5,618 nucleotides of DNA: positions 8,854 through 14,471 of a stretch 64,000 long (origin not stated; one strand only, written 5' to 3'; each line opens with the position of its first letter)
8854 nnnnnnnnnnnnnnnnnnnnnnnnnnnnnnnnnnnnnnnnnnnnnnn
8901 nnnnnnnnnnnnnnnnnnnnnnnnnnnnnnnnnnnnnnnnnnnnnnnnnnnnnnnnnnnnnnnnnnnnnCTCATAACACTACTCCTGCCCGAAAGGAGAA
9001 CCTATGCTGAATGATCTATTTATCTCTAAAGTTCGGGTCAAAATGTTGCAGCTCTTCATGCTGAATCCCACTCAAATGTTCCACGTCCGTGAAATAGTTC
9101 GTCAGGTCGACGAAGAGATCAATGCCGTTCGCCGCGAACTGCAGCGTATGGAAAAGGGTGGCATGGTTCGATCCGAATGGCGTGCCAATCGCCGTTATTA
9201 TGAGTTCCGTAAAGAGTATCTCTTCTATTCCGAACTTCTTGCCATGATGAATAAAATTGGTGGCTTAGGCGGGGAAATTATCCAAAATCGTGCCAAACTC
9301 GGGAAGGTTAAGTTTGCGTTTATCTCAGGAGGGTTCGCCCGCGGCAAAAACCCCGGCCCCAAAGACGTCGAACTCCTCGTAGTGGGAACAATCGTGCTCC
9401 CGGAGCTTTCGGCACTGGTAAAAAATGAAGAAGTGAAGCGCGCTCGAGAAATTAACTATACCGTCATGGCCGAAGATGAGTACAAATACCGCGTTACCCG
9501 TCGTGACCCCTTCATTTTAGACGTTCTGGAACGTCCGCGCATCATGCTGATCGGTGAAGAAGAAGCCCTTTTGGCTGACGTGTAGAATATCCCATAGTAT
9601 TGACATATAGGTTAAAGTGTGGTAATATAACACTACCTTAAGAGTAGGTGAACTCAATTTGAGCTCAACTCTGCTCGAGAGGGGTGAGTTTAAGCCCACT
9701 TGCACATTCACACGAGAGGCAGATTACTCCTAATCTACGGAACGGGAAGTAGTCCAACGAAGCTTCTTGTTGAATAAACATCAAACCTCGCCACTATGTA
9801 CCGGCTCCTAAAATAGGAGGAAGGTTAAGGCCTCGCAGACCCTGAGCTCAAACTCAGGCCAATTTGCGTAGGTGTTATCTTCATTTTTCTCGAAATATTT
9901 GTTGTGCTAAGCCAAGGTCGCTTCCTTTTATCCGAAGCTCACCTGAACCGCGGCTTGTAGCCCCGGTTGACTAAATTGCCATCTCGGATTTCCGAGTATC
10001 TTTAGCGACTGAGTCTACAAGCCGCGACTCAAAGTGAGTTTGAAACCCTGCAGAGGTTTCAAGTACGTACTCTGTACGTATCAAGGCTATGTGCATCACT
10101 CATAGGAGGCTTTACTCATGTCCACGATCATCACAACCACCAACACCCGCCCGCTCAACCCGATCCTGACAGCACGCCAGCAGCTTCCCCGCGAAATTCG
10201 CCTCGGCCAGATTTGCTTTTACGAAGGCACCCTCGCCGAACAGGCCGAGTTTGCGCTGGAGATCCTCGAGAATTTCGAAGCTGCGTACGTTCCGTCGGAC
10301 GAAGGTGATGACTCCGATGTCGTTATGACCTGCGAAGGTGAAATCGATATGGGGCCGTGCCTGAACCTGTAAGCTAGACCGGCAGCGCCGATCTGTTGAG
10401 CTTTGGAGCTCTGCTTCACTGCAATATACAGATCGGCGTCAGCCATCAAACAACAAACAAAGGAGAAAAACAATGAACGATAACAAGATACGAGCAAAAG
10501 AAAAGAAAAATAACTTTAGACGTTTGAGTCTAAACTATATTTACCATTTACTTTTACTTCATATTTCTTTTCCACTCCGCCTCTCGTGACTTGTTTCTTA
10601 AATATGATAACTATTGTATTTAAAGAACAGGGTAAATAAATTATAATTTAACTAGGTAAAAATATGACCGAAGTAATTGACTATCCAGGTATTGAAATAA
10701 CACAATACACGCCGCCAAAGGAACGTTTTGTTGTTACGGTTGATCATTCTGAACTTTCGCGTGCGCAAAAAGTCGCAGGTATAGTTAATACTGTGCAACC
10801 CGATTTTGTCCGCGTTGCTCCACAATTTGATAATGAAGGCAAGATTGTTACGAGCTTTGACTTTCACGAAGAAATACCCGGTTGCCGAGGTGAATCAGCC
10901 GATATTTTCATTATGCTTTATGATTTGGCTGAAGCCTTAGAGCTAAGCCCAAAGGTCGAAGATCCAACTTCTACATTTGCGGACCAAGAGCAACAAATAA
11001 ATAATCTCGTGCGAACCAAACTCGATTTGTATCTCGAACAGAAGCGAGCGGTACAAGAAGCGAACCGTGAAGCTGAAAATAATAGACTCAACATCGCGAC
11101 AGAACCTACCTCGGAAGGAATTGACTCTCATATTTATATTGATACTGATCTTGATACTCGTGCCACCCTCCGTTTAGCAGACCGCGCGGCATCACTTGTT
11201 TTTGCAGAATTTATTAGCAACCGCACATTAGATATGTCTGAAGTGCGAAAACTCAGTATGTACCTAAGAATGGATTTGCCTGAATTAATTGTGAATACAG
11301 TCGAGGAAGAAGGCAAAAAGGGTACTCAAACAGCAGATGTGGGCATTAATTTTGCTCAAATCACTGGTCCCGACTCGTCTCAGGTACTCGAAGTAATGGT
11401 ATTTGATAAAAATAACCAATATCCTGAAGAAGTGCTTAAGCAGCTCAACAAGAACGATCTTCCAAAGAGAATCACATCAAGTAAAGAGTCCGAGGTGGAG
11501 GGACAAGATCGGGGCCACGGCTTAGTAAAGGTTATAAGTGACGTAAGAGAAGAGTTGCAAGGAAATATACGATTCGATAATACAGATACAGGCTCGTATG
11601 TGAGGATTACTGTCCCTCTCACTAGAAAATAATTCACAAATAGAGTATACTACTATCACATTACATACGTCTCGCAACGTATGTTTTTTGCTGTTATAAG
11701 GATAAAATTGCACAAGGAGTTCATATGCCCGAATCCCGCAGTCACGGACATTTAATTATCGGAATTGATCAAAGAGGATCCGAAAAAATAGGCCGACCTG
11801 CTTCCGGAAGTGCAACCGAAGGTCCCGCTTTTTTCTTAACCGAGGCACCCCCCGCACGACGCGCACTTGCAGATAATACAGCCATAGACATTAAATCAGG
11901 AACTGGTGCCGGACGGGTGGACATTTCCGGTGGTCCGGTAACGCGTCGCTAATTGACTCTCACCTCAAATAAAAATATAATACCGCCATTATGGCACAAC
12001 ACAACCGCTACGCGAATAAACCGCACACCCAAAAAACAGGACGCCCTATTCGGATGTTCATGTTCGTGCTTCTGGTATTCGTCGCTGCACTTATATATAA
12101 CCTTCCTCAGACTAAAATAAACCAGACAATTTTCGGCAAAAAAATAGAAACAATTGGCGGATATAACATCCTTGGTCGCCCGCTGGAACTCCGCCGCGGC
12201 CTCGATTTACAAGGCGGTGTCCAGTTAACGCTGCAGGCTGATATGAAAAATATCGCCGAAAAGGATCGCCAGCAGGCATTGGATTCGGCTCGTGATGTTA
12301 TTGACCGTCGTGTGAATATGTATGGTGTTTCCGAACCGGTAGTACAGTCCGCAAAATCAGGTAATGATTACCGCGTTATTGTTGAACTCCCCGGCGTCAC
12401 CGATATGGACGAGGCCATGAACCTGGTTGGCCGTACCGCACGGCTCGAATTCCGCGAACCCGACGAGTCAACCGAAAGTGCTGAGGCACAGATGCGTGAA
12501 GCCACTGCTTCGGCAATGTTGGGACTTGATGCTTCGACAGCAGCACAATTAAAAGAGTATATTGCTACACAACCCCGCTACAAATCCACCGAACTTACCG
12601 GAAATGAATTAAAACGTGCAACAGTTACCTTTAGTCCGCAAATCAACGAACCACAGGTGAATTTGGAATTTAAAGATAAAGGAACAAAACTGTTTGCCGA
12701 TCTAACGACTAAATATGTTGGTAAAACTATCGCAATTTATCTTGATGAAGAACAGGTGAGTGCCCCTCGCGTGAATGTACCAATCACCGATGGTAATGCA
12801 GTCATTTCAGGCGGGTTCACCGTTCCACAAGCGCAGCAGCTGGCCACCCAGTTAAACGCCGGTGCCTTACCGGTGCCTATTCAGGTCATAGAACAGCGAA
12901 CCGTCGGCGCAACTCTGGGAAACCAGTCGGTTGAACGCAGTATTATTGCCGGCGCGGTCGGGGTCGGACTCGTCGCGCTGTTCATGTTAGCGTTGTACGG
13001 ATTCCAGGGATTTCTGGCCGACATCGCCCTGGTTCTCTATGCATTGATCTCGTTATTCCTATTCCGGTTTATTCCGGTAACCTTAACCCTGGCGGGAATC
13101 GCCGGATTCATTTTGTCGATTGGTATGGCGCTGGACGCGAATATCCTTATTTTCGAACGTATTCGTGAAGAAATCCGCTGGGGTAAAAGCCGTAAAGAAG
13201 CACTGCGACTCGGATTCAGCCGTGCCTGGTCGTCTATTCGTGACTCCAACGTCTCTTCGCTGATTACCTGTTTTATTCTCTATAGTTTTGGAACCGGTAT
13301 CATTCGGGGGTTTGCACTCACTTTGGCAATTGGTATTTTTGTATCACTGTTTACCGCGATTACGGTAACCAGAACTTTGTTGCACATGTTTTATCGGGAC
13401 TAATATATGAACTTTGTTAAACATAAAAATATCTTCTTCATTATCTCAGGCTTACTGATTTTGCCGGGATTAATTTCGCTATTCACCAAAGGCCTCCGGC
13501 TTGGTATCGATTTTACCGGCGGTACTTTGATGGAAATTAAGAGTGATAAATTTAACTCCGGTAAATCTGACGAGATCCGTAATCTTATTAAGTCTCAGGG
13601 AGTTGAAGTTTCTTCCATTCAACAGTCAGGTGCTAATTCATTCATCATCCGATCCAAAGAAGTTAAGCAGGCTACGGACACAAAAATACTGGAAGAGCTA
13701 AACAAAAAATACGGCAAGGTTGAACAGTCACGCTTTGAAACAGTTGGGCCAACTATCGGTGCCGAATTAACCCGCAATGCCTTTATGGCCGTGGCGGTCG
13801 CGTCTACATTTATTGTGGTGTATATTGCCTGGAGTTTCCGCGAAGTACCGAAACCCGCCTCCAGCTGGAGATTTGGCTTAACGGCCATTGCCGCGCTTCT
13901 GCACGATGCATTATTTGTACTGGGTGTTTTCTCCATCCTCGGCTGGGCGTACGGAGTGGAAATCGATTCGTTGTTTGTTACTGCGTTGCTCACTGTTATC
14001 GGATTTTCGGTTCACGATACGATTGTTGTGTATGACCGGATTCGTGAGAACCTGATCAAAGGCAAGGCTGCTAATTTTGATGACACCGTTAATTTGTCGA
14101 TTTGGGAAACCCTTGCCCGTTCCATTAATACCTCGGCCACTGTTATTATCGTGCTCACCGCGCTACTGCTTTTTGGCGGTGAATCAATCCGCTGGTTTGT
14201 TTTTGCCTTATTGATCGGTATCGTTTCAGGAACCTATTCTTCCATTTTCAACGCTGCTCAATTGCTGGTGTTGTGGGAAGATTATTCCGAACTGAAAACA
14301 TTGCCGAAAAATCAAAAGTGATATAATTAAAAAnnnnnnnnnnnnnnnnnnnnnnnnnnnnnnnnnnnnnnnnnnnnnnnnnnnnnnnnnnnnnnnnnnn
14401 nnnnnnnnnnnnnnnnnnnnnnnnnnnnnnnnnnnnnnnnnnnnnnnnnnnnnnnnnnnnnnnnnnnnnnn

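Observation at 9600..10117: Consensus sigma70 promoter driving a ~480-nt ORF-free, highly structured leader (candidate large ncRNA)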

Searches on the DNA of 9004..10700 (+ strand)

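Call 4: search_rna_families(source=window, start=9500, end=10250, threshold=evalue, max_evalue=10, show_alignments=4)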
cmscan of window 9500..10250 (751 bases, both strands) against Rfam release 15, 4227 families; matches with E-value up to 10: 2.
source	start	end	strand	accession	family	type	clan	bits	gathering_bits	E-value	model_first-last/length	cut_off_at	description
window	9509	9535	-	RF01104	SBWMV2_UPD-PKb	Cis-reg;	-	19.7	39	0.34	1-29/29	no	Pseudoknot of upstream pseudoknot domain (UPD) of the 3'UTR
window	10069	10123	-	RF01128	sR43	Gene; snRNA; snoRNA; CD-box;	-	16.7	45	0.13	1-56/56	no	Small nucleolar RNA sR42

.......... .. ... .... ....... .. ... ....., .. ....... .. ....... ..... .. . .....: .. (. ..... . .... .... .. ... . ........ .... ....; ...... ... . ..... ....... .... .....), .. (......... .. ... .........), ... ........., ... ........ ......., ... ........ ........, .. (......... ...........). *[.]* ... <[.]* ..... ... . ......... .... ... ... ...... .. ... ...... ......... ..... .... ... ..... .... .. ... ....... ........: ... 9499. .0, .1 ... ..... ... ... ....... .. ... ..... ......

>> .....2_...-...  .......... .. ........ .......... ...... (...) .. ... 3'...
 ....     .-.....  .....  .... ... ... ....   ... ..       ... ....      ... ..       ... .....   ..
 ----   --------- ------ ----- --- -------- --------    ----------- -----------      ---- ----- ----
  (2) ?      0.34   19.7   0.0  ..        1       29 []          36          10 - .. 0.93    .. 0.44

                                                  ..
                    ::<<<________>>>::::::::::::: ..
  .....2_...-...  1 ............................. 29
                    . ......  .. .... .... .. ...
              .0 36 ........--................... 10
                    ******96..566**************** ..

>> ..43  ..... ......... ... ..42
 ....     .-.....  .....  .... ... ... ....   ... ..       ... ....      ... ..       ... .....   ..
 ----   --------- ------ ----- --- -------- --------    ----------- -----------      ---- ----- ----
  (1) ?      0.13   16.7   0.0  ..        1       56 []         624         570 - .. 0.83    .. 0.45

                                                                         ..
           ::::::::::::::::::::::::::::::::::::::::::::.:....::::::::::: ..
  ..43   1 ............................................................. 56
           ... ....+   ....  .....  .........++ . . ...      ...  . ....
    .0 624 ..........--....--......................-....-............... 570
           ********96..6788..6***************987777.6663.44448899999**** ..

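Call 73: search_dna_similar(query=window:9600-10620:+, collection=phages, mode=distant, max_rows=5)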
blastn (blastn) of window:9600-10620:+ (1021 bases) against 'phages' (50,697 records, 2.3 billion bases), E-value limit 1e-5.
No match.

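Call 74: search_dna_similar(query=window:9600-10620:+, collection=plasmids, mode=distant, max_rows=5)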
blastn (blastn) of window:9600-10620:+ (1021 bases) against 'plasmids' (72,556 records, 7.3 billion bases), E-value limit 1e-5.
No match.

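Call 93: search_rna_families(sources=[L004, L007, L008, L010, L038], threshold=gathering)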
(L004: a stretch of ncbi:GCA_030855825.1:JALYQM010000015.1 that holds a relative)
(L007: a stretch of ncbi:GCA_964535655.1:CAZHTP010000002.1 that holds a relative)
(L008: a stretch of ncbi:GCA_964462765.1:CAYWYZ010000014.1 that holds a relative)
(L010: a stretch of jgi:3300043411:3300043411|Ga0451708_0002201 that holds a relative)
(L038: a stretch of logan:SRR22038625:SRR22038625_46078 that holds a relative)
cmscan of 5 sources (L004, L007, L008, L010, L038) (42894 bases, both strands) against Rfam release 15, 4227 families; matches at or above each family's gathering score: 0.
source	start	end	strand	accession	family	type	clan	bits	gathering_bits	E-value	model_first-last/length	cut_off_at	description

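Call 94: search_rna_families(source=window, start=10100, end=10700, threshold=evalue, max_evalue=5)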
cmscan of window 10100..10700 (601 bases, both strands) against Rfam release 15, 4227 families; matches with E-value up to 5: 3.
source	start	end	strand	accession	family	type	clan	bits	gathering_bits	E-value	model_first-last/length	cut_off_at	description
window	10396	10475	+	RF02980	freshwater-2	Cis-reg;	-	17.3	49.9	4.3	1-84/84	no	freshwater-2 RNA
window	10590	10634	+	RF01091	PK-SPCSV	Cis-reg;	-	16.2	36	4.5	1-61/61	no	3'-terminal pseudoknot in SPCSV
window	10299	10368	+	RF00189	SNORD95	Gene; snRNA; snoRNA; CD-box;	-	16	55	1.2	1-68/68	no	Small nucleolar RNA SNORD95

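Call 95: build_rna_model(alignment_id=A6, structure=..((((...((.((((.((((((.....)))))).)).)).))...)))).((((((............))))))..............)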
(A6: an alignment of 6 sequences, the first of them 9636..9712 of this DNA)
Model R1 built from alignment A6 (6 sequences, 89 columns); structure: as given.
model positions 77; base pairs 22; branch points 1; effective number of sequences 3.68; information 0.735 bits per position. Calibrated on 0.2 Mb of random sequence (short: E-values are rough).
structure used (alignment columns):
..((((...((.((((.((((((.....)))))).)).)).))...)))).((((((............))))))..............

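Call 96: build_rna_model(alignment_id=A7, structure=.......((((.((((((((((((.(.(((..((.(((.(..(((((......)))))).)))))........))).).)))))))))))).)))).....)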
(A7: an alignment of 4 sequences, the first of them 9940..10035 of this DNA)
Model R2 built from alignment A7 (4 sequences, 101 columns); structure: as given.
model positions 90; base pairs 31; branch points 0; effective number of sequences 1.36; information 0.633 bits per position. Calibrated on 0.2 Mb of random sequence (short: E-values are rough).
structure used (alignment columns):
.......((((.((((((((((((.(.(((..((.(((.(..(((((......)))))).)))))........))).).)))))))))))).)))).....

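Call 97: search_with_rna_model(model_id=R1, sources=[window, L003, L004, L005, L006, L007, L008, L010, L011, L013, L014, L015, L016, L017, L018, L019, L020, L021, L022, L023, L024, L025, L026, L027, L028, L029, L030, L031, L032, L033, L034, L035, L037, L038], max_evalue=1)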
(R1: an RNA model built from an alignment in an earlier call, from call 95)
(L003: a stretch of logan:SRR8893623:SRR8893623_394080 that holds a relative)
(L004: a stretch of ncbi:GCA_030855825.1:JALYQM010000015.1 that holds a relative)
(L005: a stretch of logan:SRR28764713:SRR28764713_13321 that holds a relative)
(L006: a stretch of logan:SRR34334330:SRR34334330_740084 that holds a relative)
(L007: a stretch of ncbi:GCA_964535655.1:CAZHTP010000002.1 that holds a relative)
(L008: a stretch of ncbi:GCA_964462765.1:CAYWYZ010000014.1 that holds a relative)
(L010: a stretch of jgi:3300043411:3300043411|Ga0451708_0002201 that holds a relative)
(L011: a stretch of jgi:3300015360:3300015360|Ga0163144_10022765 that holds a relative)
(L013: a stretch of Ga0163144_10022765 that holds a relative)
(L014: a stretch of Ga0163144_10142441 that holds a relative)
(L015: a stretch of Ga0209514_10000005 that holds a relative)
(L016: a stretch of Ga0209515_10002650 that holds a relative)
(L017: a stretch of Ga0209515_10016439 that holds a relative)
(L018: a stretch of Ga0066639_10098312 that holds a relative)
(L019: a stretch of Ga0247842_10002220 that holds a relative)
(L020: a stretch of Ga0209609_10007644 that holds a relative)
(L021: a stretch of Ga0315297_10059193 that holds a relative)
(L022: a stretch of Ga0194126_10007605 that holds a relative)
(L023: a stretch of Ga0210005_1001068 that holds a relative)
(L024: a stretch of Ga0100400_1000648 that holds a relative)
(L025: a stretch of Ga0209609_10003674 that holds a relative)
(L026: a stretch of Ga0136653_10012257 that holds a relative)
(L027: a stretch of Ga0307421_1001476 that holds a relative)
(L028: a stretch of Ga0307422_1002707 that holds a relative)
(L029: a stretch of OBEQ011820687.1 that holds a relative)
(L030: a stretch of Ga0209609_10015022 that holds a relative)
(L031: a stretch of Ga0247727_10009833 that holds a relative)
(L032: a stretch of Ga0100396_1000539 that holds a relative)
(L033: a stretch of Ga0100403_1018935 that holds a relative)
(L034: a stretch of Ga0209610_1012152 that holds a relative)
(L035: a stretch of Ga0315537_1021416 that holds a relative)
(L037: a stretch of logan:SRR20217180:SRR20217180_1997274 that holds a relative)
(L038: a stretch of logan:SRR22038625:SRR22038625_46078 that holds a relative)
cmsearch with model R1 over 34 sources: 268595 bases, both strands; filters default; matches with E-value up to 1: 6.
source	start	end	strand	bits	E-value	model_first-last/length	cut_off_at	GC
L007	7114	7192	+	85.8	1.9e-19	1-77/77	no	0.48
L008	5694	5768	+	84.1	5.2e-19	1-77/77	no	0.4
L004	6187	6266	+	80.2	5.3e-18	1-77/77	no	0.51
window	9636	9711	+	76.1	6.1e-17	1-77/77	no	0.47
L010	5651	5728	+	72.8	4.5e-16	1-77/77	no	0.38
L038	1143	1226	+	61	4.9e-13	1-77/77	no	0.44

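Call 98: search_with_rna_model(model_id=R2, sources=[window, L003, L004, L005, L006, L007, L008, L010, L011, L013, L014, L015, L016, L017, L018, L019, L020, L021, L022, L023, L024, L025, L026, L027, L028, L029, L030, L031, L032, L033, L034, L035, L037, L038], max_evalue=1)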
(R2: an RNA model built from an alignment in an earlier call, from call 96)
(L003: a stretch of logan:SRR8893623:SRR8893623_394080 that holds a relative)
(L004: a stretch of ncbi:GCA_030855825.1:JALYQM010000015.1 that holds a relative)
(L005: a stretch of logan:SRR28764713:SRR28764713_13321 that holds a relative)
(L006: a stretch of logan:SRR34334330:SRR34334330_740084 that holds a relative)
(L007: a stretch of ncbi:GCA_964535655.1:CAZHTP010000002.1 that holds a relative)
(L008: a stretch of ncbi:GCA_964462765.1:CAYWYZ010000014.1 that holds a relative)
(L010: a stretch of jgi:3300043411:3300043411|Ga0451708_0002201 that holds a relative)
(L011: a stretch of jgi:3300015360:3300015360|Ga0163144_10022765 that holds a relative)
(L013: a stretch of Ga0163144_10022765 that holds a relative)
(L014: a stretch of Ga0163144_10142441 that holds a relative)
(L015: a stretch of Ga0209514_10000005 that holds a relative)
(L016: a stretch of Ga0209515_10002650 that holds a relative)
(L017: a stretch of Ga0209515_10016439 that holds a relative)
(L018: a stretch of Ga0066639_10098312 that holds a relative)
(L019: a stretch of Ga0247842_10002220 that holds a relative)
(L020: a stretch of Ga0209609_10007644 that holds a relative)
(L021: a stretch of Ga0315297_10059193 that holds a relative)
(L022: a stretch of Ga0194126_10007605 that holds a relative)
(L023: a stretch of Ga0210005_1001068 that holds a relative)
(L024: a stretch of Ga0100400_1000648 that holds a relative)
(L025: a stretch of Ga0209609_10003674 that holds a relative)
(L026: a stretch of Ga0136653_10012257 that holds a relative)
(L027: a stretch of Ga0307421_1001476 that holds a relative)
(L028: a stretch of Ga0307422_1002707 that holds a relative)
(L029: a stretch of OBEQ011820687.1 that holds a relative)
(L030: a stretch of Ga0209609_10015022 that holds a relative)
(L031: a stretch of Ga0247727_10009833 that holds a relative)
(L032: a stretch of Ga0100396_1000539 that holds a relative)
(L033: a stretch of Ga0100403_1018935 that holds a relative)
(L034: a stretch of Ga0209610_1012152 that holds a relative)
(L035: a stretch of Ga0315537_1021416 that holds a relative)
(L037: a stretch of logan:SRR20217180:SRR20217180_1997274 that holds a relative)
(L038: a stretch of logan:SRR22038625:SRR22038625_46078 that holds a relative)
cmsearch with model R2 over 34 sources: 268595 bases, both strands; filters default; matches with E-value up to 1: 8.
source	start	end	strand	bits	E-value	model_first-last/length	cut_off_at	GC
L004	6461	6550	+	98.6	2.8e-25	1-90/90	no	0.49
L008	5772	5861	+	95.1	2.9e-24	1-90/90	no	0.44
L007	7408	7498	+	90.9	4.5e-23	1-90/90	no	0.51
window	9940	10035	+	81.1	2.9e-20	1-90/90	no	0.52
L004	6461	6550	-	40.3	1.5e-08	1-90/90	no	0.49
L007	7408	7499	-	34.2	7.9e-07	1-90/90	no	0.5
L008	5772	5861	-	30.3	1.1e-05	1-90/90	no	0.44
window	9940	10035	-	29.1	2.3e-05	1-90/90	no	0.52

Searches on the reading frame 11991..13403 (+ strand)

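Call 11: search_protein_families(library=pfam, proteins=[window:11991-13403:+], max_evalue=0.01)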
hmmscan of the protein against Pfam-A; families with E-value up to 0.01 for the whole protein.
window:11991-13403:+ (470 aa): 6 families
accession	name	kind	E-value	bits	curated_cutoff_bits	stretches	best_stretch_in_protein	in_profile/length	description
PF22599.2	SecDF_P1_head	-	8.9e-30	103.4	27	1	198-295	17-114/114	SecDF, P1 head subdomain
PF21760.3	SecD_1st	-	1.1e-19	70.1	27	1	98-158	2-59/60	Protein translocase subunit SecDF, P1 domain, N-terminal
PF02355.23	SecD_SecF_C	-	9e-13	48.5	20.5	1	297-468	13-187/189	Protein export membrane protein SecD/SecF, C-terminal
PF03176.21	MMPL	-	1.3e-08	34.6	20.5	1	318-465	146-300/333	MMPL family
PF07549.19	Sec_GG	-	0.00043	20.2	20.3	1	67-85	8-26/28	SecD/SecF GG Motif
PF00873.25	ACR_tran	-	0.0029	15.8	28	1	314-461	333-483/1021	AcrB/AcrD/AcrF family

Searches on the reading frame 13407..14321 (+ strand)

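Call 11: search_protein_families(library=pfam, proteins=[window:13407-14321:+], max_evalue=0.01)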
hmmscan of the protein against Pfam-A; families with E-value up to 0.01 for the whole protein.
window:13407-14321:+ (304 aa): 2 families
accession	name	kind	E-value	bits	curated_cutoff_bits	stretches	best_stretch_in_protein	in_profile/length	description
PF02355.23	SecD_SecF_C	-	7.1e-59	198.8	20.5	1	97-291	4-187/189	Protein export membrane protein SecD/SecF, C-terminal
PF07549.19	Sec_GG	-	3.6e-11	42.6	20.3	1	23-48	1-26/28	SecD/SecF GG Motif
